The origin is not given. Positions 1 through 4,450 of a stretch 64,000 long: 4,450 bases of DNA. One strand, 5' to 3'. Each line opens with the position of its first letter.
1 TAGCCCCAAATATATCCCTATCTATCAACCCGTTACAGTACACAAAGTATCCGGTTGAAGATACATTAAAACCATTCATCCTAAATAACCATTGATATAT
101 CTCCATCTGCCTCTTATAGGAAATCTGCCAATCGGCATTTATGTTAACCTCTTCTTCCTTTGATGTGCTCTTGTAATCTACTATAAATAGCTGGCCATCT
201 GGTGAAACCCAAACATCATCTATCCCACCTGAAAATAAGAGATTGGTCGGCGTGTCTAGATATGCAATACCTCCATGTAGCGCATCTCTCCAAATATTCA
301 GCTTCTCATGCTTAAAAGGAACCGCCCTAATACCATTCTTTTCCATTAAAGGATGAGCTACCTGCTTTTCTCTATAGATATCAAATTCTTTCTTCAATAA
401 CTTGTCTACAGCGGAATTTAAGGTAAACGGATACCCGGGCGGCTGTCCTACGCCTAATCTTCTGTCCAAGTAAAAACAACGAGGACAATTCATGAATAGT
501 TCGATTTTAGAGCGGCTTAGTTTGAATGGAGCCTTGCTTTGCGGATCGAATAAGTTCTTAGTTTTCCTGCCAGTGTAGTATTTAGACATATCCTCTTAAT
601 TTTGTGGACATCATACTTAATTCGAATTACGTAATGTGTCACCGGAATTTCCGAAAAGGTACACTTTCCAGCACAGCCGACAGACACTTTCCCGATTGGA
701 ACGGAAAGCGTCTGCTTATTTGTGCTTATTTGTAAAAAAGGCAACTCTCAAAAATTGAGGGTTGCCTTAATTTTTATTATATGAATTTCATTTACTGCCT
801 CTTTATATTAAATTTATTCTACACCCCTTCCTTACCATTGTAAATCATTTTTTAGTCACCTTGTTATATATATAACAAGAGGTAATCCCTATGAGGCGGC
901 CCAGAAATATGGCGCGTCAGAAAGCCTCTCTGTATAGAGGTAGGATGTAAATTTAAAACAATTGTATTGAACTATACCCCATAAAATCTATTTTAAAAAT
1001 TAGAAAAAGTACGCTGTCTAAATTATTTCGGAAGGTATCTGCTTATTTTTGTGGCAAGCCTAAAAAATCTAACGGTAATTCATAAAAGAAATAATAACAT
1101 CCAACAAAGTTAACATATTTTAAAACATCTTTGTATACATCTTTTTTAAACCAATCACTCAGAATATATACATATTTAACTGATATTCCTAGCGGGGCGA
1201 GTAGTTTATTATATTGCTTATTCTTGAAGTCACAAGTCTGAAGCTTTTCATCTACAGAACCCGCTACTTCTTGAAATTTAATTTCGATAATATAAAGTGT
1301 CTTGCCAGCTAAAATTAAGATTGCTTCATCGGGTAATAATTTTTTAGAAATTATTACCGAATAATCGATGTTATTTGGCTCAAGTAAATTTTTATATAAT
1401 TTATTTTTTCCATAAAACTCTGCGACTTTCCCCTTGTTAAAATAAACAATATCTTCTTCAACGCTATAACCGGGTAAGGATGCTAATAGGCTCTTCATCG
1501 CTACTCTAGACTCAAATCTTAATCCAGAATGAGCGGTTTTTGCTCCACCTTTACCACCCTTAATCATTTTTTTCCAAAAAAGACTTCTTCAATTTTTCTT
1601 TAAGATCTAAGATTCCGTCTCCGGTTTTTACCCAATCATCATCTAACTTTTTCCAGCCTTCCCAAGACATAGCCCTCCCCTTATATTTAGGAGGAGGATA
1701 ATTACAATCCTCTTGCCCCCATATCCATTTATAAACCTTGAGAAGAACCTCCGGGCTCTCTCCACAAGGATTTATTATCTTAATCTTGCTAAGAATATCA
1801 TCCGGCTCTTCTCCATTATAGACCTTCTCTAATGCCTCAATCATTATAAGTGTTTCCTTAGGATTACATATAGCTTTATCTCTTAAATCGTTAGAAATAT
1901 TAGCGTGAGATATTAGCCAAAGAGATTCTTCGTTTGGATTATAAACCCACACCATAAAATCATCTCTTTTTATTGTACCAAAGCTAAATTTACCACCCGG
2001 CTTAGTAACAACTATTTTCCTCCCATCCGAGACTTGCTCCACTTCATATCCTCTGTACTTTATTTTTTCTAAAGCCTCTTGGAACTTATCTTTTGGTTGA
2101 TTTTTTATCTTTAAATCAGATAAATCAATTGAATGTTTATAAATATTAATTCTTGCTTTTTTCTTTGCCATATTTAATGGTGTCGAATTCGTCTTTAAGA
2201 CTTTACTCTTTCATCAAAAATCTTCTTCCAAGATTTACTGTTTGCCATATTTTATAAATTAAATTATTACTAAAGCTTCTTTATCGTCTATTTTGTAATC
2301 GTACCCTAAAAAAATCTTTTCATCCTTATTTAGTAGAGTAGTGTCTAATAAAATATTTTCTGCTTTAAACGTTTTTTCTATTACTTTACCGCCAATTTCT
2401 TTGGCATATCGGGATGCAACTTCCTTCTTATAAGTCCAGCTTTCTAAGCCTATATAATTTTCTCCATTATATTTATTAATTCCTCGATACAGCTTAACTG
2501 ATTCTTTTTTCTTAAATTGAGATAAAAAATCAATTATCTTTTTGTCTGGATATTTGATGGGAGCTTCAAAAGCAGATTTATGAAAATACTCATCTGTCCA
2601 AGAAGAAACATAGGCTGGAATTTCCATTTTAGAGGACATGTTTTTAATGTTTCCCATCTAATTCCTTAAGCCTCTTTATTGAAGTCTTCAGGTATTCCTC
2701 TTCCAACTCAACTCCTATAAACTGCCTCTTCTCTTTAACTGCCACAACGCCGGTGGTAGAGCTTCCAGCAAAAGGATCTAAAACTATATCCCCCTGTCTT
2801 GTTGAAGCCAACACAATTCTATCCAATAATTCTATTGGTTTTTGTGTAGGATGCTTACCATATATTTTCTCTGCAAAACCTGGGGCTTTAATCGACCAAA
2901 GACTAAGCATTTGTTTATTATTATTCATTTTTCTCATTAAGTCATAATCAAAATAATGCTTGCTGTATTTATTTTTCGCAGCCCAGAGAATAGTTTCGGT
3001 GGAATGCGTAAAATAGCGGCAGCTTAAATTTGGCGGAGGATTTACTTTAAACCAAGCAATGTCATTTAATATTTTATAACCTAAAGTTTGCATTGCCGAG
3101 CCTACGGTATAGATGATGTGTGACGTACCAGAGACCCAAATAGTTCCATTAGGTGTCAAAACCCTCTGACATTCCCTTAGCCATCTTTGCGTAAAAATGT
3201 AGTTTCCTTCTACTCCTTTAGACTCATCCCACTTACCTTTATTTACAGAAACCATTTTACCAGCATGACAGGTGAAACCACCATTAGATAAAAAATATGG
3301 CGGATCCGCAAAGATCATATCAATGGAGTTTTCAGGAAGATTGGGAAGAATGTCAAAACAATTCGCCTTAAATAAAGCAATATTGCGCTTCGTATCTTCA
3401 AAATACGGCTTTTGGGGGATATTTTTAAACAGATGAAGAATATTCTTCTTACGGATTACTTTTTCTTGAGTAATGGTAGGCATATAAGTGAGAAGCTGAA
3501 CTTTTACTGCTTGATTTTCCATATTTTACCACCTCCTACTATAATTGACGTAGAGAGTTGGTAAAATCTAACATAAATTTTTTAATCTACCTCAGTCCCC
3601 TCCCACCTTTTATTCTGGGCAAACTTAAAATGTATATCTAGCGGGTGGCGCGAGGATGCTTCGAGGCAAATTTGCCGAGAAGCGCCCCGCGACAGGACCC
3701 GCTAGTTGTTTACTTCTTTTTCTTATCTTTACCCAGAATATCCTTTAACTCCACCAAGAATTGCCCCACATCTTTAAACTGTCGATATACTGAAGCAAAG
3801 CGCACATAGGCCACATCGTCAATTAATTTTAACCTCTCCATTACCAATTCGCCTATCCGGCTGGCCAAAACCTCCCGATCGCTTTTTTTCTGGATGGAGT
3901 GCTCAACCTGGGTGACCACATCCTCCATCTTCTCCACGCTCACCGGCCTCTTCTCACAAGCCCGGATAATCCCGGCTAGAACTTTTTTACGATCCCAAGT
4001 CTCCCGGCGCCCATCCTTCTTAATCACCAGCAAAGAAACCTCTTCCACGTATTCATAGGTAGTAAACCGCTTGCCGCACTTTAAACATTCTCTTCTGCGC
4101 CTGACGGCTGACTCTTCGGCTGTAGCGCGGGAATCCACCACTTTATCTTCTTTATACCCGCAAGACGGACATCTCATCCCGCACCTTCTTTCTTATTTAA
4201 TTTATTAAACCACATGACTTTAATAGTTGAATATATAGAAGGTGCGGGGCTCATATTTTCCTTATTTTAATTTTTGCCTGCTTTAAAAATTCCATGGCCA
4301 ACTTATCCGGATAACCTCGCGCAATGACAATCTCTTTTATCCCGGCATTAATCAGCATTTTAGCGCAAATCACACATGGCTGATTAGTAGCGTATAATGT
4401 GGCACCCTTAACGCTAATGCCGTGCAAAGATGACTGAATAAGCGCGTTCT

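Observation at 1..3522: Methyltransferase-led four-gene operon with two unknown ORFs and a PD-(D/E)xK protein, next to a Cas4/RecB-like nuclease: candidate atypical R-M or novel defense locus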

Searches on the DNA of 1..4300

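Call 70: search_rna_families(source=window, start=1, end=4300, threshold=evalue, max_evalue=1)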
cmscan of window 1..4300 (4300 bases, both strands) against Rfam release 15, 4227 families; matches with E-value up to 1: 0.
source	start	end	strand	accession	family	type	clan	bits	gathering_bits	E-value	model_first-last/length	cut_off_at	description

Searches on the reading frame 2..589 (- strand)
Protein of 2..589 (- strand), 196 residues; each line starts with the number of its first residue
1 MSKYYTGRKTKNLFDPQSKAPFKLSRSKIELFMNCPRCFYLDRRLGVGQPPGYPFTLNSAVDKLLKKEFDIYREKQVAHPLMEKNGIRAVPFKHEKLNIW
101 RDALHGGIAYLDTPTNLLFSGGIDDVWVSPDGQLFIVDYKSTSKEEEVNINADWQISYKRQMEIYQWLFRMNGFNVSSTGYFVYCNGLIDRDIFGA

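Call 7: search_protein_families(library=ncbifam, proteins=[window:2-589:-], max_evalue=1)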
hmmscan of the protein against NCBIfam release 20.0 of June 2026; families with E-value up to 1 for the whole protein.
seq(196 aa): 3 families
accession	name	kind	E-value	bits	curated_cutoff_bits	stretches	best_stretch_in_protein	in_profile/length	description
TIGR00372.1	cas4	equivalog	0.00014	21.7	65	1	122-186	70-126/180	CRISPR-associated protein Cas4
NF041611.1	exoglucan_CbhB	equivalog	0.097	10.6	1950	1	149-173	406-430/997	exoglucanase CbhB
NF010485.0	PRK13909.1-2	equivalog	0.16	10.1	650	1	125-185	849-899/909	RecB-like helicase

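Call 8: search_protein_families(library=phrogs, proteins=[window:2-589:-], max_evalue=1)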
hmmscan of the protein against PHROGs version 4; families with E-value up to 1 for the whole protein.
seq(196 aa): 9 families
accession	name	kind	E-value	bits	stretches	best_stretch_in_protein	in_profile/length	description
phrog_31195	-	unknown function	9.5e-11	42.6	1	23-186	5-162/232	-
phrog_1218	-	DNA, RNA and nucleotide metabolism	0.00012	22.5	1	116-181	137-203/364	exonuclease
phrog_69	-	DNA, RNA and nucleotide metabolism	0.0012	18.9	0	123-167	210-245/501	exonuclease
phrog_1615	-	unknown function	0.0055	18.3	1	120-149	28-57/111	-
phrog_1706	-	DNA, RNA and nucleotide metabolism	0.016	15.7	1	121-186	124-185/293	CRISPR/Cas system associated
phrog_298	-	DNA, RNA and nucleotide metabolism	0.12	12.8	1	125-170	171-212/293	exonuclease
phrog_1227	-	DNA, RNA and nucleotide metabolism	0.15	12.2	1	133-174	141-189/268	exonuclease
phrog_22253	-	unknown function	0.18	12.6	1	136-185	43-92/134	-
phrog_412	-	DNA, RNA and nucleotide metabolism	0.45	10.7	1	127-173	291-337/440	exonuclease VIII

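Call 9: search_protein_families(library=pfam, proteins=[window:2-589:-], max_evalue=1)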
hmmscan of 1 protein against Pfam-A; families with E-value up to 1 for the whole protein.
seq(196 aa): 2 families
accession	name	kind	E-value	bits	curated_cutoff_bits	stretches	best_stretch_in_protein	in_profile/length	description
PF12705.13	PDDEXK_1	-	1.1e-11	45.6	22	1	24-176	2-176/247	PD-(D/E)XK nuclease superfamily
PF02011.21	Glyco_hydro_48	-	0.006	15.6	25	1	141-173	329-361/619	Glycosyl hydrolase family 48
